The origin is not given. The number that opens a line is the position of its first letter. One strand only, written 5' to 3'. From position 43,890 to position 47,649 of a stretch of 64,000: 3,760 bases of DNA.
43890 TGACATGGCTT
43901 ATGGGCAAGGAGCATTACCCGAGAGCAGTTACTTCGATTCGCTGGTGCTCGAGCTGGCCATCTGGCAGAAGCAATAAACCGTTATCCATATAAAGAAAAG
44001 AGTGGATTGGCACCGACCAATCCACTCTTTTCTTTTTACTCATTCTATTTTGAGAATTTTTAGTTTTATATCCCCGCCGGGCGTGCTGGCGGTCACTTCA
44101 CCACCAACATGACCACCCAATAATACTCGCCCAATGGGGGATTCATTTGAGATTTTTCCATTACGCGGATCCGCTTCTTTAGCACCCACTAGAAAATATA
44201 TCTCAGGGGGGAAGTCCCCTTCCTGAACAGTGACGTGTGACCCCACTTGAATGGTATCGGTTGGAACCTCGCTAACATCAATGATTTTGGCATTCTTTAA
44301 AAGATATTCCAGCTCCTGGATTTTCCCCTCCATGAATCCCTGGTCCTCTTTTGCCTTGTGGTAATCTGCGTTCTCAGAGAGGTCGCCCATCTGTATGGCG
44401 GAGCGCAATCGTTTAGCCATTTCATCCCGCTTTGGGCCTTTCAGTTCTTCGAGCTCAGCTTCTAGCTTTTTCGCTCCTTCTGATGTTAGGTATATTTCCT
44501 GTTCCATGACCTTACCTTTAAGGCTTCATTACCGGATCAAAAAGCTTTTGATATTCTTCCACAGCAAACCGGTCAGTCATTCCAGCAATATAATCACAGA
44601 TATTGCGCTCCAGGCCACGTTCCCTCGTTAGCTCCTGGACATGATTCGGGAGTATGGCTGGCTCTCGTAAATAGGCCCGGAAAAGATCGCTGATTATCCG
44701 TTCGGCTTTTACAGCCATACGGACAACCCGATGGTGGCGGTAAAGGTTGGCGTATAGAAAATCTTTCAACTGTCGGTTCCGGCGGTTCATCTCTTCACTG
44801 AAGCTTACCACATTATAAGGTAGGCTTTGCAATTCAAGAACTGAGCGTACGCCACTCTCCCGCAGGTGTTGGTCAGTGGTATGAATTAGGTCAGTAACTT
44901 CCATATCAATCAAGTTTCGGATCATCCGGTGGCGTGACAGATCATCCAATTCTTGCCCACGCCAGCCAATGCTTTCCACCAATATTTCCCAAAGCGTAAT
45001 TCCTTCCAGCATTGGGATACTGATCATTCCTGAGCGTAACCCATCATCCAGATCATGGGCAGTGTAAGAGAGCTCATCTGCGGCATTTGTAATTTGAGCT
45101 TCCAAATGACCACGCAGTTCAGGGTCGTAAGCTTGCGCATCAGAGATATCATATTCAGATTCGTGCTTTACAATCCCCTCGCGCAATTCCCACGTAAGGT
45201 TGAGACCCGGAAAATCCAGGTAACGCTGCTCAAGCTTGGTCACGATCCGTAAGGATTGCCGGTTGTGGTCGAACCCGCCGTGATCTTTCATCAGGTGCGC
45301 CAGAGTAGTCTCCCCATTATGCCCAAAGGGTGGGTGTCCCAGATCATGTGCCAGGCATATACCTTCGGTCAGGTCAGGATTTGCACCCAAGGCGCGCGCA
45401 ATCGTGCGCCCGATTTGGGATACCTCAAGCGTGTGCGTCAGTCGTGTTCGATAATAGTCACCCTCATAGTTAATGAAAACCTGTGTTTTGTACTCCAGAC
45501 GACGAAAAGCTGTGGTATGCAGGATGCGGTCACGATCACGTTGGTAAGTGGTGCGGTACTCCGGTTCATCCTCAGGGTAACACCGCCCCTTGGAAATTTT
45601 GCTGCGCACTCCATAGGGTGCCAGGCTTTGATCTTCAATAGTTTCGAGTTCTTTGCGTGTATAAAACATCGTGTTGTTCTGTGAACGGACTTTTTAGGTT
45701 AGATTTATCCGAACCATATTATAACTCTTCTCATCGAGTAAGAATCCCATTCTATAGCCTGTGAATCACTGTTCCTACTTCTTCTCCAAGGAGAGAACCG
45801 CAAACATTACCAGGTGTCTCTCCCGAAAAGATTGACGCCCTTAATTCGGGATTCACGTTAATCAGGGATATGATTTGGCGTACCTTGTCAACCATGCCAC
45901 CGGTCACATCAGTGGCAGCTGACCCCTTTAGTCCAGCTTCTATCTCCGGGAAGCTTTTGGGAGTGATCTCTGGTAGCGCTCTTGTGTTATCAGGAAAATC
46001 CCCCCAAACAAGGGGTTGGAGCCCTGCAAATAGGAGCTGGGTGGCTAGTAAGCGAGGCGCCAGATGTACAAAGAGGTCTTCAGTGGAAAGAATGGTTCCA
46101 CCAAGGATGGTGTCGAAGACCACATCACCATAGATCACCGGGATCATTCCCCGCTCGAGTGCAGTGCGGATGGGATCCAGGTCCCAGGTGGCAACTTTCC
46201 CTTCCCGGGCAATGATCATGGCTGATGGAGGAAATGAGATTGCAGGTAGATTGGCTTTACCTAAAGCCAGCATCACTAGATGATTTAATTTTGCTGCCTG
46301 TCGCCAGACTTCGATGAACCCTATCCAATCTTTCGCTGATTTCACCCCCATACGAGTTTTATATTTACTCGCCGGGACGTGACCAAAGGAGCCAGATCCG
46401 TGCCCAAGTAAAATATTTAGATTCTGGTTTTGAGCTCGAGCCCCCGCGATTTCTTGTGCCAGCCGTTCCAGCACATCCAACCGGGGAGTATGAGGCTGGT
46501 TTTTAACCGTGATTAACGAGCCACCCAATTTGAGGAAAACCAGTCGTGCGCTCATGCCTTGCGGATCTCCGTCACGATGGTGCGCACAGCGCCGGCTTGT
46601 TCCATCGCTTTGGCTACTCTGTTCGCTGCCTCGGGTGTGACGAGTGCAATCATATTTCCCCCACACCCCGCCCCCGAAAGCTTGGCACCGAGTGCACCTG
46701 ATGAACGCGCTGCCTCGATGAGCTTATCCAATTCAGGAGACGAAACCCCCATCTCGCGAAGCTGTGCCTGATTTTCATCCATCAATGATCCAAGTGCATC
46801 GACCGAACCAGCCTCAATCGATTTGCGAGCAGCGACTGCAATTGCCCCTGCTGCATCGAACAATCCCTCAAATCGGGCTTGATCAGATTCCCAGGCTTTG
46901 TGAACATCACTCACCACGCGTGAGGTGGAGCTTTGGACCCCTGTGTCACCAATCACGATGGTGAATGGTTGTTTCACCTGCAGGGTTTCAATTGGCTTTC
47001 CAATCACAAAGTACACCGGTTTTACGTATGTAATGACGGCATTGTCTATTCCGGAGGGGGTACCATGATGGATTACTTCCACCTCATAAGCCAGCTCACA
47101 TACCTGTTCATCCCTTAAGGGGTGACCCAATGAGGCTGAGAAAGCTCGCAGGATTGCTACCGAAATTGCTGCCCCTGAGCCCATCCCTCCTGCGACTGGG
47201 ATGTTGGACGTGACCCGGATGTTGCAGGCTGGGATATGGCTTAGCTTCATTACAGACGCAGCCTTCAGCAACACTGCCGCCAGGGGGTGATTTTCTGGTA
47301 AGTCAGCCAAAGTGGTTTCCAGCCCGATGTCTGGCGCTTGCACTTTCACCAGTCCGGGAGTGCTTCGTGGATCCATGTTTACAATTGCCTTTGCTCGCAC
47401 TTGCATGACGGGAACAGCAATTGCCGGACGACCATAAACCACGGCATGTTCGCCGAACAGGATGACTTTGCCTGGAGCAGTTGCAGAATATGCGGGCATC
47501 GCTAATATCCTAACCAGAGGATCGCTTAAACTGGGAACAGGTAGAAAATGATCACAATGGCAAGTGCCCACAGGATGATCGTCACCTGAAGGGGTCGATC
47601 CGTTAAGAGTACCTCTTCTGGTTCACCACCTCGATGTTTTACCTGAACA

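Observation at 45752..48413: Operon coupling a DPPR-synthase-like UbiA enzyme to mevalonate kinase and isopentenyl phosphate kinase, a few kb from the GT-C locus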

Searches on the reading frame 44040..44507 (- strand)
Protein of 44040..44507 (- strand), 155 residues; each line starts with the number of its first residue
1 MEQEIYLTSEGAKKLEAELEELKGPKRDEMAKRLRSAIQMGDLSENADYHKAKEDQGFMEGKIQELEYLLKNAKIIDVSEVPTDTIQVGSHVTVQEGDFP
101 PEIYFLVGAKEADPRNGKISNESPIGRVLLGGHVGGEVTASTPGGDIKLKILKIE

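Call 33: search_protein_families(library=pfam, proteins=[window:44040-44507:-], max_evalue=0.00001)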
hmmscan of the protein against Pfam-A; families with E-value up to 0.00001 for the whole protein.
window:44040-44507:- (155 aa): 2 families
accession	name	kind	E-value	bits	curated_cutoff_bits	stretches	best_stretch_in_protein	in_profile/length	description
PF03449.20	GreA_GreB_N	-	2.8e-26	92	24.5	1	5-75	1-71/71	Transcription elongation factor, N-terminal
PF01272.25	GreA_GreB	-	9.2e-21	74.1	26.9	1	82-155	2-76/77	Transcription elongation factor, GreA/GreB, C-term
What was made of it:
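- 44040..44507 (-): GreA, 10 nt after the dGTPase-like gene; end of the co-directional run. Pfam GreA_GreB_N + GreA_GreB (call 33).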

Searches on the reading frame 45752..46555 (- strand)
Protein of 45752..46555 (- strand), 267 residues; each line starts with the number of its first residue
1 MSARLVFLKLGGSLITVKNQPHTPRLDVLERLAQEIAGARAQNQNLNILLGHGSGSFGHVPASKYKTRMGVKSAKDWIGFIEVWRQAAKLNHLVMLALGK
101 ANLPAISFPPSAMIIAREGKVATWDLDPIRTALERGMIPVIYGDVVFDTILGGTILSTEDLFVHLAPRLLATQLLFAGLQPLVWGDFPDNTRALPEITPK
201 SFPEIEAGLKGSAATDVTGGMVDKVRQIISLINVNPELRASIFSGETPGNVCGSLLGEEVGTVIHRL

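Call 3: search_protein_families(library=pfam, proteins=[window:45752-46555:-], max_evalue=0.01)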
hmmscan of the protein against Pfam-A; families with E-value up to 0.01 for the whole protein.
window:45752-46555:- (267 aa): 1 family
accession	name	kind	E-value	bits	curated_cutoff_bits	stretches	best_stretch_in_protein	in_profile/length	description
PF00696.33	AA_kinase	-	5.6e-24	85.6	24.9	1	5-233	2-224/234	Amino acid kinase family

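Call 4: search_protein_families(library=ncbifam, proteins=[window:45752-46555:-], max_evalue=0.01)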
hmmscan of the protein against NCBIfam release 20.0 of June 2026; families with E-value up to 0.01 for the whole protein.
window:45752-46555:- (267 aa): 3 families
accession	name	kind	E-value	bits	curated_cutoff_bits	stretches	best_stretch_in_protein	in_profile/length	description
NF040647.1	IPPK_Arch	equivalog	3.6e-47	160.8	120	1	7-264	2-259/259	isopentenyl phosphate kinase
NF000338.1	fomA_AB016934.1.gene6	equivalog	4.6e-07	29.2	550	1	3-230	3-222/266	fosfomycin resistance kinase FomA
NF000122.1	485965_fosC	equivalog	0.0018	18.4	350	1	108-232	27-148/182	fosfomycin resistance kinase FosC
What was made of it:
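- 45752..46555 (-): Isopentenyl phosphate kinase, 267 aa; its start overlaps the MVK stop (ATGA). NF040647 IPPK_Arch 160.8 bits (cut-off 120), against FomA 29 bits (call 4).
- On Isopentenyl phosphate kinase: NF040647 160.8 bits against 120 (call 4).
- Both proteins pass curated equivalog cut-offs for MVK and IPK by wide margins, and sugar-kinase models score far below cut-off (call 4).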

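Call 12: search_solved_structures(query=window:45752-46555:-, max_evalue=0.001, show_alignments=1)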
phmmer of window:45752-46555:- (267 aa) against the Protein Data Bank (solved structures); distinct sequences matched with E-value up to 0.001: 8.
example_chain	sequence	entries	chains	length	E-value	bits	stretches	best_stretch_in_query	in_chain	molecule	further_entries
3ll9_A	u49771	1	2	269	3.6e-36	128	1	4-261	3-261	Isopentenyl phosphate kinase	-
3k4o_A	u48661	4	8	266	6.6e-35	123.8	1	4-264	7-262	isopentenyl phosphate kinase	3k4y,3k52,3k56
8u0k_A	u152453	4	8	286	1.5e-25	93.1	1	3-266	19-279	Isopentenyl phosphate kinase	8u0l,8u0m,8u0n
7lnt_A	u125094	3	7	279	2e-24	89.5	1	3-261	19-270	Isopentenyl phosphate kinase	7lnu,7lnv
7n9d_A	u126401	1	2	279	4.7e-24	88.2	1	3-261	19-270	Isopentenyl phosphate kinase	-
7lnw_A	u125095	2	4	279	9.3e-24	87.3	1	3-261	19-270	Isopentenyl phosphate kinase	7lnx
3lkk_A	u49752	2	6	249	3.7e-13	52.5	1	5-231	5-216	Gamma-glutamyl kinase related protein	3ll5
3d40_A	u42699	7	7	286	4.8e-08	35.8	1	5-231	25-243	FomA protein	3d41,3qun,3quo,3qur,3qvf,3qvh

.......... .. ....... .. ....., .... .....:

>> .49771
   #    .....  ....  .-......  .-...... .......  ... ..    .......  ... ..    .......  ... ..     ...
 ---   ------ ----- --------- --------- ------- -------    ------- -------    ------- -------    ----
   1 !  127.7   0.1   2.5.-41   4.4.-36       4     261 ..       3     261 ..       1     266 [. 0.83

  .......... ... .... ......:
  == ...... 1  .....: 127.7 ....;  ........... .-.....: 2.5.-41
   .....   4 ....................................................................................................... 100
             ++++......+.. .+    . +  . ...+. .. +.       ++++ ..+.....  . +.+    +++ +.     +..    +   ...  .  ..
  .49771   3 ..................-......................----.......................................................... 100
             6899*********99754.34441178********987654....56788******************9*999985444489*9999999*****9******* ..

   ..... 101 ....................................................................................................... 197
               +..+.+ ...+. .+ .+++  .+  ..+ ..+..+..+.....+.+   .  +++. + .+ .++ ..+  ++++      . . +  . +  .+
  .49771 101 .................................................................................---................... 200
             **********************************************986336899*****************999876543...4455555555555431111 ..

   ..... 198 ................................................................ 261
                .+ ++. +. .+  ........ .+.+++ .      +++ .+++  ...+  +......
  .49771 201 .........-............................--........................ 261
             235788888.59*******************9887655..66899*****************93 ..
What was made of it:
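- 45752..46555 (-): PDB IPKs 3ll9 and 3k4o match at E=1e-36 to 1e-35, and the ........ motif aligns to the IPK histidine signature (call 12).
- On Isopentenyl phosphate kinase: The alignment to 3ll9 shows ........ (call 12).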

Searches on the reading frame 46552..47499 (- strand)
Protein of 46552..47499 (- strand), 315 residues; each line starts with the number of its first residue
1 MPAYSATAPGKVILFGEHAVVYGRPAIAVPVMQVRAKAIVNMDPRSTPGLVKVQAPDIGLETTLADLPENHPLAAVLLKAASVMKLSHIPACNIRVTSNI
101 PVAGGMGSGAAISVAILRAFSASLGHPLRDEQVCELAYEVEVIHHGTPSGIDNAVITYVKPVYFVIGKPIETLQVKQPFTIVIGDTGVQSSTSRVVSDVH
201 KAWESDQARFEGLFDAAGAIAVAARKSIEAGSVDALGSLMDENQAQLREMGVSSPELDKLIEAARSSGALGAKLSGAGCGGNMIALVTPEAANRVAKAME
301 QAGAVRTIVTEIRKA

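Call 3: search_protein_families(library=pfam, proteins=[window:46552-47499:-], max_evalue=0.01)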
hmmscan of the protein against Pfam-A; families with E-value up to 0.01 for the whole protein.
window:46552-47499:- (315 aa): 3 families
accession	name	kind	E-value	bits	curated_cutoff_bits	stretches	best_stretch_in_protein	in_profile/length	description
PF08544.19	GHMP_kinases_C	-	4.6e-18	65.8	21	1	225-303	2-83/85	GHMP kinases C terminal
PF00288.32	GHMP_kinases_N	-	5.9e-18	65.3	22.3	1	79-158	5-84/87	GHMP kinases N terminal domain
PF03747.19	ADP_ribosyl_GH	-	0.0059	16.7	26.2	0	104-159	119-169/287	ADP-ribosylglycohydrolase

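Call 4: search_protein_families(library=ncbifam, proteins=[window:46552-47499:-], max_evalue=0.01)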
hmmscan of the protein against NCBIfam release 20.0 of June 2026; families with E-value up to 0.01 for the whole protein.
window:46552-47499:- (315 aa): 22 families
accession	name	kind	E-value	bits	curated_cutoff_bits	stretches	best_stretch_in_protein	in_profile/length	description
TIGR00549.1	mevalon_kin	equivalog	3.9e-76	256.2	163.05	1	8-286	1-276/276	mevalonate kinase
NF003036.0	PRK03926.1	equivalog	4.2e-64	216.5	403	1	5-312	3-291/302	mevalonate kinase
NF003006.0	PRK03817.1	equivalog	3.8e-22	78.7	443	2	222-301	247-327/352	galactokinase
NF001816.0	PRK00555.1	equivalog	8.3e-16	57.9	509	2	227-302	263-339/363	galactokinase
TIGR00131.1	gal_kin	equivalog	1.9e-15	56.7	226.65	1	222-300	283-363/388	galactokinase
TIGR01220.1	Pmev_kin_Gr_pos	equivalog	5.3e-15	55.3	165.7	1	168-303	205-346/358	phosphomevalonate kinase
NF003705.0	PRK05322.1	equivalog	2.2e-13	49.7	385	1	222-301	282-363/388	galactokinase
NF049969.1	GlMnHpPKinHddA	equivalog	2.6e-12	46.9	600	2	250-304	267-322/338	D-glycero-D-manno-heptose 7-phosphate kinase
NF002870.0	PRK03188.1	equivalog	4.4e-12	45.3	286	1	79-310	79-294/310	4-(cytidine 5'-diphospho)-2-C-methyl-D-erythritol kinase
NF003472.0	PRK05101.1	equivalog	5.2e-12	45.4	499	2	222-307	276-364/382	galactokinase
NF002288.1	PRK01212.1-4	equivalog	8e-12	44.8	194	1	74-304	58-283/303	homoserine kinase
TIGR00191.1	thrB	equivalog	1e-10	41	168.25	1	83-301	73-279/304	homoserine kinase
NF040957.1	Arch_PMK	equivalog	2.1e-09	37.3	500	1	104-306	92-303/316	phosphomevalonate kinase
NF009948.0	PRK13412.1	equivalog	1.2e-08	33.2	721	1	186-301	833-950/974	bifunctional fucokinase/fucose-1-phosphate guanylyltransferase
NF011202.0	PRK14608.1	equivalog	9.4e-08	31.7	204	1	76-300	75-279/294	4-(cytidine 5'-diphospho)-2-C-methyl-D-erythritol kinase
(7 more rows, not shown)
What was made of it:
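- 46552..47499 (-): Mevalonate kinase, 315 aa. TIGR00549 256.2 bits (cut-off 163) (call 4).
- On Mevalonate kinase: TIGR00549 256.2 bits against 163 (call 4).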

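Call 13: search_solved_structures(query=window:46552-47499:-, max_evalue=0.001, show_alignments=1)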
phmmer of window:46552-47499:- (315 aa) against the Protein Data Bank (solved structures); distinct sequences matched with E-value up to 0.001: 35.
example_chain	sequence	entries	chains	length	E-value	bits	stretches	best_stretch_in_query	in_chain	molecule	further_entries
6mde_A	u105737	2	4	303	3.7e-44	154.3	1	5-309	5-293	Mevalonate kinase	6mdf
4hac_A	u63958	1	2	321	4.3e-44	154.1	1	5-309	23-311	Mevalonate kinase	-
2x7i_A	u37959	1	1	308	1.1e-42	149.5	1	8-309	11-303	MEVALONATE KINASE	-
8teb_A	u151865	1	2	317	2.4e-36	128.7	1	6-305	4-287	Mevalonate kinase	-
2oi2_A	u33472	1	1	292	1.5e-35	126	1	8-309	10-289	Mevalonate kinase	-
2hfs_A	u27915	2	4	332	4.9e-35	124.4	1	9-289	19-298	Mevalonate kinase, putative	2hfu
1kvk_A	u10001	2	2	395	1.1e-23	87.2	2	74-302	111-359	mevalonate kinase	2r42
1kkh_A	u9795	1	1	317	1.7e-23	86.5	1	8-300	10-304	Mevalonate Kinase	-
1vis_A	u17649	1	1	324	1.8e-23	86.4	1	8-300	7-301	Mevalonate kinase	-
2r3v_A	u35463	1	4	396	5.4e-23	84.8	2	74-302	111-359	Mevalonate kinase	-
8tfo_A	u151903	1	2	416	6.5e-19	71.5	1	78-291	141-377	Mevalonate kinase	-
6q8z_A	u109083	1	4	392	6.2e-12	48.6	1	224-299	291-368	Galactokinase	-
1wuu_A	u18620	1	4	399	6.9e-12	48.4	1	224-299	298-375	Galactokinase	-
7rcl_A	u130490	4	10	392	7.6e-12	48.3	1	224-299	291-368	Galactokinase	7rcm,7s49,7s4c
6q90_A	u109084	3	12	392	7.6e-12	48.3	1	224-299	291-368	Galactokinase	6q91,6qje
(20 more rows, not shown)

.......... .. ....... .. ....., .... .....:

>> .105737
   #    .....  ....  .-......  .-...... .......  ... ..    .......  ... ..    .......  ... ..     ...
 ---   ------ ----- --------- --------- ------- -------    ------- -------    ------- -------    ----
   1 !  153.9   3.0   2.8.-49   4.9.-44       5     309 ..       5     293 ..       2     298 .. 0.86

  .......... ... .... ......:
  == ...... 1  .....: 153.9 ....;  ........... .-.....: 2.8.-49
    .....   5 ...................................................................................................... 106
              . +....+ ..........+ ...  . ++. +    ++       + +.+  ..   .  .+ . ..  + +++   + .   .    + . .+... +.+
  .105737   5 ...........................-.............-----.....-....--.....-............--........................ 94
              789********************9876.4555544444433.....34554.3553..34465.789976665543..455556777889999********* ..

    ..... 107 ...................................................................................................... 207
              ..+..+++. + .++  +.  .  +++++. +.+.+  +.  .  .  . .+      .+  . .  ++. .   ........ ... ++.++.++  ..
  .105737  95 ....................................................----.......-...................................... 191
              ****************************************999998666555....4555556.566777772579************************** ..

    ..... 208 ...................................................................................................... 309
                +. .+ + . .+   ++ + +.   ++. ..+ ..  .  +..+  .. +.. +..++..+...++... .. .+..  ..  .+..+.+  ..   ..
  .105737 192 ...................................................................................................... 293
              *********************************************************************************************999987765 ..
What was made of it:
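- Closest known: Haloarchaea-type. Same: MVK and IPK here are clear members (calls 4, 12, 13).
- Calls 4, 12 and 13. The best solved relatives are MVKs and IPKs (calls 12, 13).
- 46552..47499 (-): Best PDB matches are mevalonate kinases, E=3.7e-44 (call 13).
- On Mevalonate kinase: PDB MVKs match at E=3.7e-44 (call 13).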
